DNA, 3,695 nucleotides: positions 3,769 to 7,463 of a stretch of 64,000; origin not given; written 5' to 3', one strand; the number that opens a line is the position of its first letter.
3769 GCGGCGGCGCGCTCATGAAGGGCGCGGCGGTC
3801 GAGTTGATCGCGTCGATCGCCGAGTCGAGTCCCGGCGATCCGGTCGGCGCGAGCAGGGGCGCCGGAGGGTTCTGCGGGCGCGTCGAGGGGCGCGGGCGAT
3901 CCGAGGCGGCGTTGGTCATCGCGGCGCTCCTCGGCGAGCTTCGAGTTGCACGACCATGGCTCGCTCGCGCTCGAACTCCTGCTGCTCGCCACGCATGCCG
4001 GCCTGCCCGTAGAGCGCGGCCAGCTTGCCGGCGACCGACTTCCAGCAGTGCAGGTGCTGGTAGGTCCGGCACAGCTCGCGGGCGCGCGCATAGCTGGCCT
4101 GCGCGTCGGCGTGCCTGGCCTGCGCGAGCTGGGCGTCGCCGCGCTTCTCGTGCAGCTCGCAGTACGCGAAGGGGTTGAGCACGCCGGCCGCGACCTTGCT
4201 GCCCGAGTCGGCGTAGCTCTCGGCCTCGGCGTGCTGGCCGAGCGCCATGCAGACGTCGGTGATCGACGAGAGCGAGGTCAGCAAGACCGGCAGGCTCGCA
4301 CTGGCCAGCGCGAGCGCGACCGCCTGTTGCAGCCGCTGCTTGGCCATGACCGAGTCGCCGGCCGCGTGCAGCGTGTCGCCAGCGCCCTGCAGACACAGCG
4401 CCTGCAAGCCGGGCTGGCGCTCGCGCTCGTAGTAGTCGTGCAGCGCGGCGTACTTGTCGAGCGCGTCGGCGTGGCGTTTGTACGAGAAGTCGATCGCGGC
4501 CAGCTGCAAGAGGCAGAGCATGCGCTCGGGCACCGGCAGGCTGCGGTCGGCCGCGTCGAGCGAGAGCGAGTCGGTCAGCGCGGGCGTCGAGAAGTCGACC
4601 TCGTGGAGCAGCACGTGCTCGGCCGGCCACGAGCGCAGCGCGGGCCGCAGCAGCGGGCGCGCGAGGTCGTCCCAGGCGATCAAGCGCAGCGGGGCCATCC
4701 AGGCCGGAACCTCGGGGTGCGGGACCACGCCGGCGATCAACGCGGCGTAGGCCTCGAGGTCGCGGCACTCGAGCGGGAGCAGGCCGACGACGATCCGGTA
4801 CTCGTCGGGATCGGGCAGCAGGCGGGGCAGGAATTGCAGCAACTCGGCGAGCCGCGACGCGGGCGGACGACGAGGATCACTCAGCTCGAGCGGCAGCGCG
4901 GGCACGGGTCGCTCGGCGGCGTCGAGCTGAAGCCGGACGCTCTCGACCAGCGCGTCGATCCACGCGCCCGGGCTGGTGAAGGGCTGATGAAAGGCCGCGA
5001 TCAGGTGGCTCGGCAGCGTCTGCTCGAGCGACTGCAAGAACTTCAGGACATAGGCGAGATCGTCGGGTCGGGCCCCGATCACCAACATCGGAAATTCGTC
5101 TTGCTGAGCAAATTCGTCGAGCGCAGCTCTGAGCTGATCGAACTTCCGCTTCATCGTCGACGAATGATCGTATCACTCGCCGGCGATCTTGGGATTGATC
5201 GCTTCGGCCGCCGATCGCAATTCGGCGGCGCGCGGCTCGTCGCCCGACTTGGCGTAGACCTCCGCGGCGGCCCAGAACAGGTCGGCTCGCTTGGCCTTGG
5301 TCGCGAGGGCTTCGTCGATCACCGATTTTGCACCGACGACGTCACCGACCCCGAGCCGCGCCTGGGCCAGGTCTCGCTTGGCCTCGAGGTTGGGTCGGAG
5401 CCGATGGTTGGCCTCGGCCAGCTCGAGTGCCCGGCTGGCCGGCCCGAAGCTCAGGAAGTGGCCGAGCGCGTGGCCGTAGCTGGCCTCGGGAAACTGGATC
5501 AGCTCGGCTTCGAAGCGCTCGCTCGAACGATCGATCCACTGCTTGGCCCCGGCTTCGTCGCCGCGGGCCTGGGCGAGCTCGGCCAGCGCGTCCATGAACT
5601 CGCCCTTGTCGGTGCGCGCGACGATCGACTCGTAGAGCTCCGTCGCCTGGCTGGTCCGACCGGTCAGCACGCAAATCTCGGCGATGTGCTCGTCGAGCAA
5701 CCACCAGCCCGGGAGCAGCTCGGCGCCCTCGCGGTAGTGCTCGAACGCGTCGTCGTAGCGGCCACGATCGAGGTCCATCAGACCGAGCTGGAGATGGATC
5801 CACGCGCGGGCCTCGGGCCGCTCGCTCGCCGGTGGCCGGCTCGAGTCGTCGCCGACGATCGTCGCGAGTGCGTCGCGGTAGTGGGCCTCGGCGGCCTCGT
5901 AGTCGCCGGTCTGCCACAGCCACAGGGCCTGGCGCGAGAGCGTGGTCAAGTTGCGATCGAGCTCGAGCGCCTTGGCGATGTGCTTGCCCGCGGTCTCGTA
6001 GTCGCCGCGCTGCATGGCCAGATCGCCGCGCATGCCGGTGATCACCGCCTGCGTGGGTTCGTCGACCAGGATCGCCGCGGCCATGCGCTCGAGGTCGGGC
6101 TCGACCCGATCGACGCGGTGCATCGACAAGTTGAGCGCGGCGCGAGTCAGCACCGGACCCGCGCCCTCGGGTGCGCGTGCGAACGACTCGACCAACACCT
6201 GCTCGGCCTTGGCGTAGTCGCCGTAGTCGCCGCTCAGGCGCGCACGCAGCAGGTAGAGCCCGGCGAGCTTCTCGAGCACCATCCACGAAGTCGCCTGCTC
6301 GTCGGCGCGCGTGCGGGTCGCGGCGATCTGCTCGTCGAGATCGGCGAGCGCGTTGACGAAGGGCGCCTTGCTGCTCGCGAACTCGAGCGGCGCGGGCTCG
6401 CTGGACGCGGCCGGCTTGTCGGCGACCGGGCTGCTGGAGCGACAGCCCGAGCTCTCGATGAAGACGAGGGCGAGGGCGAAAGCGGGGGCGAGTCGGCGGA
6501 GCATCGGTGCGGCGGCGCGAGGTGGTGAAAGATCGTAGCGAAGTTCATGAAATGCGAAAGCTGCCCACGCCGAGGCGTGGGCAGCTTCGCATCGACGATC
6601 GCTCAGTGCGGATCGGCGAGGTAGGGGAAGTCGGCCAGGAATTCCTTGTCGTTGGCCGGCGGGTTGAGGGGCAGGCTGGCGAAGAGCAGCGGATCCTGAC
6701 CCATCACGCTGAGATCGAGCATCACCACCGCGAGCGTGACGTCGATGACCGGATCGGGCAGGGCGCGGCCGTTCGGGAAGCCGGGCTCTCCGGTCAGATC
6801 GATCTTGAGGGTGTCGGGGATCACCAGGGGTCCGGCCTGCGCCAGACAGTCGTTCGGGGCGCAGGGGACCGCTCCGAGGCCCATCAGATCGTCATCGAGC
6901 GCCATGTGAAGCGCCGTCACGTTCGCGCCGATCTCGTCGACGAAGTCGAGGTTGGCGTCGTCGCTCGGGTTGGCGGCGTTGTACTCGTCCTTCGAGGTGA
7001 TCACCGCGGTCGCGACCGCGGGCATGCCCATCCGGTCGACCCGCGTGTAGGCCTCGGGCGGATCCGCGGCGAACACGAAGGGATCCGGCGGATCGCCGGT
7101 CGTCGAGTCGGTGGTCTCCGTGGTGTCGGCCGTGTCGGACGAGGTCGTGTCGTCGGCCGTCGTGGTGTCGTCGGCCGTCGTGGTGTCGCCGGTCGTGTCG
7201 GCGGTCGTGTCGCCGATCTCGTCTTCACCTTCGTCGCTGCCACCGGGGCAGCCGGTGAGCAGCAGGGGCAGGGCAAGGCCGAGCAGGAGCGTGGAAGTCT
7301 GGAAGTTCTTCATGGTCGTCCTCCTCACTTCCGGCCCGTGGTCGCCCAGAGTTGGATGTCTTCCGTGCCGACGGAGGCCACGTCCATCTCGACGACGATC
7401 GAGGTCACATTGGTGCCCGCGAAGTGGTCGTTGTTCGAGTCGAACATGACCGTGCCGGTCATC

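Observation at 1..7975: Five-gene operon ending in a PAAR-like/RHS toxin. Upstream are a coupled cytoplasmic gene, a TPR lipoprotein and a split DUF4331 pair. The toxin tip lies outside the window.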

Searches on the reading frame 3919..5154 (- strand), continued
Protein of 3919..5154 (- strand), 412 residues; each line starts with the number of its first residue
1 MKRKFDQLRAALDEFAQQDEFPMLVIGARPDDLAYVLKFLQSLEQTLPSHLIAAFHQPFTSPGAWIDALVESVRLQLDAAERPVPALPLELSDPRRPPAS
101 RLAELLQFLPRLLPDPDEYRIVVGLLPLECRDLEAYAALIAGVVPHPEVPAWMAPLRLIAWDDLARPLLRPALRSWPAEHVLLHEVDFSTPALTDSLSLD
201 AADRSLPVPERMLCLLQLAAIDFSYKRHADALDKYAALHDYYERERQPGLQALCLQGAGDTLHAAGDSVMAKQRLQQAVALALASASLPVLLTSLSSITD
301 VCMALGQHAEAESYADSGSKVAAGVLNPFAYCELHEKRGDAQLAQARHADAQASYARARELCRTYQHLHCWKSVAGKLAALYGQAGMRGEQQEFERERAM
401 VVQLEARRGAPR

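Call 58: search_protein_representatives(alignment_id=A1)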
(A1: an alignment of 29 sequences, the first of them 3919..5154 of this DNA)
Query: 29 sequences, 427 profile positions. Proteins with E-value up to 0.001 (for the whole library): 2000; up to 1e-10: 487; up to 1e-30: 259. The best 150 are listed.
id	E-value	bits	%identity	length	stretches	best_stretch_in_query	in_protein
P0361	7.6e-194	660.8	-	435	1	1-425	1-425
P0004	6.9e-190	647.8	-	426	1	1-422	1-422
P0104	4.5e-179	612.1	-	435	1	1-423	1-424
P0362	1.3e-154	531.5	-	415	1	1-411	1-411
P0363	2.7e-152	523.9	-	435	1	1-419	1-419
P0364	2.7e-144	497.5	-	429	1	1-420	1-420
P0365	4.5e-139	480.3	-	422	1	1-416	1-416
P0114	5.8e-131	453.6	-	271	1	152-420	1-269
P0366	5.4e-125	434.0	-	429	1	1-422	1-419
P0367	7.9e-120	416.9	-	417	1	1-412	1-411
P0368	1.4e-118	412.9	-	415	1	5-418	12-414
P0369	9.8e-115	400.1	-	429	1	1-421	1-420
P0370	8.5e-113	393.8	-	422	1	4-415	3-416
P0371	1.9e-112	392.6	-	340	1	95-418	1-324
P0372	1.9e-110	386.0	-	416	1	1-414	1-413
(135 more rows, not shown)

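Call 68: find_encoding_contigs(protein=P0036, flank=9000, max_places=2)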
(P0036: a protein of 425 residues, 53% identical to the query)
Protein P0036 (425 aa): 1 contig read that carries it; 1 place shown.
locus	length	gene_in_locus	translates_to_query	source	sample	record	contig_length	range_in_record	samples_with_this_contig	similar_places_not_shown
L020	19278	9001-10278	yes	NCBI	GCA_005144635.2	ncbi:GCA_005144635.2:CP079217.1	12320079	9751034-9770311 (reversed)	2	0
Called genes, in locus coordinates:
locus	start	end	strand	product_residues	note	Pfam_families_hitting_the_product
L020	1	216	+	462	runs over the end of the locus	PF08281:Sigma70_r4_2 (weak)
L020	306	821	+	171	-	PF12844:HTH_19 (weak), PF13560:HTH_31, PF01381:HTH_3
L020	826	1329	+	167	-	PF04542:Sigma70_r2 (weak)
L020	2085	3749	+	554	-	PF00069:Pkinase, PF07714:PK_Tyr_Ser-Thr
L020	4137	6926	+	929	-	PF05954:Phage_GPD, PF04717:Phage_base_V, PF22178:Gp5_trimer_C, PF06715:Gp5_C (faint), PF10106:DUF2345 (weak)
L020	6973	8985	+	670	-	PF09937:DUF2169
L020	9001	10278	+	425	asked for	PF17874:TPR_MalT (weak)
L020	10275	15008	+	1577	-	PF05488:PAAR_motif, PF20148:DUF6531, PF25023:TEN_YD-shell (weak), PF05593:RHS_repeat, PF25023:TEN_YD-shell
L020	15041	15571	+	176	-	PF14433:SUKH-3 (weak)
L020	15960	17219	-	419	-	PF14072:DndB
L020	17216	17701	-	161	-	PF21818:DUF6884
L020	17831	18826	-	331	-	PF00154:RecA_N, PF06745:ATPase (faint), PF08423:Rad51, PF13191:AAA_16 (weak), PF13481:AAA_25 (faint), PF27531:MT3502_N (weak), PF21096:RecA_C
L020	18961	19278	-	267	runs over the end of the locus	-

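Call 69: find_encoding_contigs(protein=P0048, flank=9000, max_places=3)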
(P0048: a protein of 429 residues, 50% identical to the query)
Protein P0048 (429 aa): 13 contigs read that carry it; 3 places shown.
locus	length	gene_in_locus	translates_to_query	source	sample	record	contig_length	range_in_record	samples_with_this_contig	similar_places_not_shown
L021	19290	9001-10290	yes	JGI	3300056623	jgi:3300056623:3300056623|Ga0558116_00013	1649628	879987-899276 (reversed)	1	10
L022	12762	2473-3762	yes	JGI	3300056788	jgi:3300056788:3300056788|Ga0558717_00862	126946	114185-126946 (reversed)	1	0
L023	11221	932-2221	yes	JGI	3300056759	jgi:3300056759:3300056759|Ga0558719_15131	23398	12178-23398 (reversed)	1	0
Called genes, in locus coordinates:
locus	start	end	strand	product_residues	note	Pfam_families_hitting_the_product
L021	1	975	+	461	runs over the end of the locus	PF05593:RHS_repeat (faint), PF25023:TEN_YD-shell, PF03527:RHS (weak), PF12639:Colicin-DNase, PF14414:WHH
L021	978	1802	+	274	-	-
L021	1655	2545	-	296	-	-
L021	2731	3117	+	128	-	-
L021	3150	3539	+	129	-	-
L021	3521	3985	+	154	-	-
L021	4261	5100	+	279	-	PF14025:DUF4241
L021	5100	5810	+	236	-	PF01564:Spermine_synth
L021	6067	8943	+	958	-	PF05954:Phage_GPD, PF04717:Phage_base_V, PF22178:Gp5_trimer_C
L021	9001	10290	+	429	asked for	PF17874:TPR_MalT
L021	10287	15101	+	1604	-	-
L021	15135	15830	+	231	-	PF04287:DUF446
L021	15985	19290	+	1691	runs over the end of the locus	PF20148:DUF6531, PF25023:TEN_YD-shell (weak), PF05593:RHS_repeat (weak), PF25023:TEN_YD-shell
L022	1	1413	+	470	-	?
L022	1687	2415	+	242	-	-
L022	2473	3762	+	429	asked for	PF17874:TPR_MalT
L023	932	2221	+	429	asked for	PF17874:TPR_MalT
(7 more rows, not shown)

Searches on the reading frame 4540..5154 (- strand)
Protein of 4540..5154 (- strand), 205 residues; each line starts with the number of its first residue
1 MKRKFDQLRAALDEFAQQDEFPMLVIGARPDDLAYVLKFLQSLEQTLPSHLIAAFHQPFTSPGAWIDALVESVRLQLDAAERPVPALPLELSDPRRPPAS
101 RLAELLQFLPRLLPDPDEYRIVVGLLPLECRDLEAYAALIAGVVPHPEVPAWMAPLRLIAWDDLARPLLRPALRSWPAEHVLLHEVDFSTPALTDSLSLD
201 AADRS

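Call 45: predict_structure(alignment_id=A2)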
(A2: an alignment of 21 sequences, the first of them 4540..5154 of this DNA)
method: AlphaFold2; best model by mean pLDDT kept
length: 205 residues; sequences in the alignment: 21
mean_pLDDT: 89.5   pTM: 0.85
mean pLDDT of the five models: 89.5, 88.3, 87.4, 75.6, 72.2
residues with pLDDT >= 90: 141; 70-90: 46; 50-70: 18; < 50: 0
segments of 3 or more residues with pLDDT < 50: none
pLDDT, mean of each block of 10 residues (from residue 1): 81 89 94 90 89 95 97 94 91 96 97 92 96 97 92 95 94 87 82 59 56
secondary structure, 60 per line:
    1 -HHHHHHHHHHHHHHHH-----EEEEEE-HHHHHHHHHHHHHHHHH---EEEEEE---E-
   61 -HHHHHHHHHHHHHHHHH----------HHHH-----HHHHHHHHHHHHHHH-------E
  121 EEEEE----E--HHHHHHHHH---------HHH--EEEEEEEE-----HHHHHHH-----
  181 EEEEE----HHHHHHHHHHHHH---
elements in order: H2-17 E23-28 H30-46 E50-55 H62-78 H89-92 H98-112 E120-125 H133-141 E156-163 H169-175 E181-185 H190-202

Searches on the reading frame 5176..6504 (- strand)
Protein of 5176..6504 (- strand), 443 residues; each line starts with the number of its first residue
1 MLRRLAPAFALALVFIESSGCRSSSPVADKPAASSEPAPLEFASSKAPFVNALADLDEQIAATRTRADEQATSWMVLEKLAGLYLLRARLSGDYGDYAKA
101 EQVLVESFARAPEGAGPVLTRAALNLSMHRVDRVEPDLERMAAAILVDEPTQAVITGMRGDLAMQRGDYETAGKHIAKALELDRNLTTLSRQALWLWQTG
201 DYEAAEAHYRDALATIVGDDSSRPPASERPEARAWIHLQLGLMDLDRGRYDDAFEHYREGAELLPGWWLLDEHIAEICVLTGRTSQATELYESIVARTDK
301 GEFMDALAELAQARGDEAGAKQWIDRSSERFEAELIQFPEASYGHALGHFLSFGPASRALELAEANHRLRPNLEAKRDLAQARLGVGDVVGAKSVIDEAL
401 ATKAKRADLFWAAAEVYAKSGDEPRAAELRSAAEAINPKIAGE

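Call 8: search_protein_families(library=pfam, proteins=[window:5176-6504:-], max_evalue=0.01)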
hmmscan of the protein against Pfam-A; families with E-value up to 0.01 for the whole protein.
window:5176-6504:- (443 aa): 16 families
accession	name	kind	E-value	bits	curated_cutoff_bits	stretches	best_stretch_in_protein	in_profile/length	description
PF07719.23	TPR_2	-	1.1e-13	50.5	27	1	236-266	3-33/34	Tetratricopeptide repeat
PF13428.12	TPR_14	-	4.1e-12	45.9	23.5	0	235-270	2-37/44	Tetratricopeptide repeat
PF13424.12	TPR_12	-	2.4e-10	40.9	30.1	1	158-214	8-73/77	Tetratricopeptide repeat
PF00515.34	TPR_1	-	3.9e-10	39.6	27.8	0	159-185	7-33/34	Tetratricopeptide repeat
PF13181.12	TPR_8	-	2.5e-09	37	25.7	0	158-185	6-33/34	Tetratricopeptide repeat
PF14559.12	TPR_19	-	6.1e-09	36.5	25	0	245-300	2-57/68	Tetratricopeptide repeat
PF07721.20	TPR_4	-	3.9e-07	30.5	27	0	193-210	8-25/26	Tetratricopeptide repeat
PF13414.12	TPR_11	-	4e-06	26.9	26.8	0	241-263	1-23/42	TPR repeat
PF13432.12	TPR_16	-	1.4e-05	25.9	32.7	1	158-214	2-59/65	Tetratricopeptide repeat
PF13374.12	TPR_10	-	2.2e-05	24.8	27.5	1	187-215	3-31/42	Tetratricopeptide repeat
PF13176.12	TPR_7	-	5.2e-05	23.5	27.9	0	188-222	1-34/36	Tetratricopeptide repeat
PF12569.14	NatA_aux_su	-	0.00033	20.2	33.3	0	386-435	205-254/515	N-terminal acetyltransferase A, auxiliary subunit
PF17874.7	TPR_MalT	-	0.00085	19.1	45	1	155-327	49-228/336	MalT-like TPR region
PF25064.1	ARM_TT21_5th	-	0.0031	18.3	27.8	0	158-213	6-62/117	TT21 fifth ARM repeats domain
PF07219.19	HemY_N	-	0.0038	17.7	31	0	226-264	51-89/107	HemY protein N-terminus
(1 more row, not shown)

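Call 9: search_protein_families(library=ncbifam, proteins=[window:5176-6504:-], max_evalue=0.01)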
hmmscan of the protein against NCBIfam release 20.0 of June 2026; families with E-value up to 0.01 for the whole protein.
window:5176-6504:- (443 aa): 7 families
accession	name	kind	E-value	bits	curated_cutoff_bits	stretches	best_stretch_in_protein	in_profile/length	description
TIGR02917.1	PEP_TPR_lipo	equivalog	6.9e-15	54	312.2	2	232-428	463-656/899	XrtA/PEP-CTERM system TPR-repeat protein PrsT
TIGR02521.1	type_IV_pilW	equivalog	4.7e-09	36.1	154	1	164-215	42-94/234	type IV pilus biogenesis/stability protein PilW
TIGR00540.1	TPR_hemY_coli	hypoth_equivalog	4.5e-07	29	142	1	92-212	272-385/385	heme biosynthesis-associated TPR protein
NF033758.1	gliding_GltE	equivalog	9.6e-06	24.8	225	0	131-298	199-355/411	adventurous gliding motility TPR repeat lipoprotein GltE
NF033920.0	C39_PA2778_fam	equivalog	1.4e-05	24.7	150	0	248-328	170-251/255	PA2778 family cysteine peptidase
NF040959.1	MamA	equivalog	0.00026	20.5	200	0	96-184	120-204/204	magnetosome protein MamA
NF033762.1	social_mot_Tgl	equivalog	0.00035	20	225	0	228-295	63-127/252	social motility TPR repeat lipoprotein Tgl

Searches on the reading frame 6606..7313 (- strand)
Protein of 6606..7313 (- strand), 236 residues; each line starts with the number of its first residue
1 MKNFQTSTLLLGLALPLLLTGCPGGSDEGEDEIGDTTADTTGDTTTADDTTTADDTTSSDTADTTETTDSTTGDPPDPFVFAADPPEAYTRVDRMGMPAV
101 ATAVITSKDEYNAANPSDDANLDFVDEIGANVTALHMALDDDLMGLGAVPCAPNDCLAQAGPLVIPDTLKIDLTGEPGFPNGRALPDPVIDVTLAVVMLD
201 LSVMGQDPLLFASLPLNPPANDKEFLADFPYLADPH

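Call 8: search_protein_families(library=pfam, proteins=[window:6606-7313:-], max_evalue=0.01)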
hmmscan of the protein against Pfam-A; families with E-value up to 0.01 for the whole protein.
window:6606-7313:- (236 aa): 1 family
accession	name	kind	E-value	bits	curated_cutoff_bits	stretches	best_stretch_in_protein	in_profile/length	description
PF14224.11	DUF4331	-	6.8e-15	55.7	27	2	177-235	364-421/421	Domain of unknown function (DUF4331)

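Call 9: search_protein_families(library=ncbifam, proteins=[window:6606-7313:-], max_evalue=0.01)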
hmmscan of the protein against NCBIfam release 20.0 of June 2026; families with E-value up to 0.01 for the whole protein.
window:6606-7313:- (236 aa): 0 families

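Call 75: search_solved_structures(query=window:6606-7313:-, max_evalue=1)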
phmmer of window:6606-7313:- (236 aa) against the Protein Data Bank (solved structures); distinct sequences matched with E-value up to 1: 0.
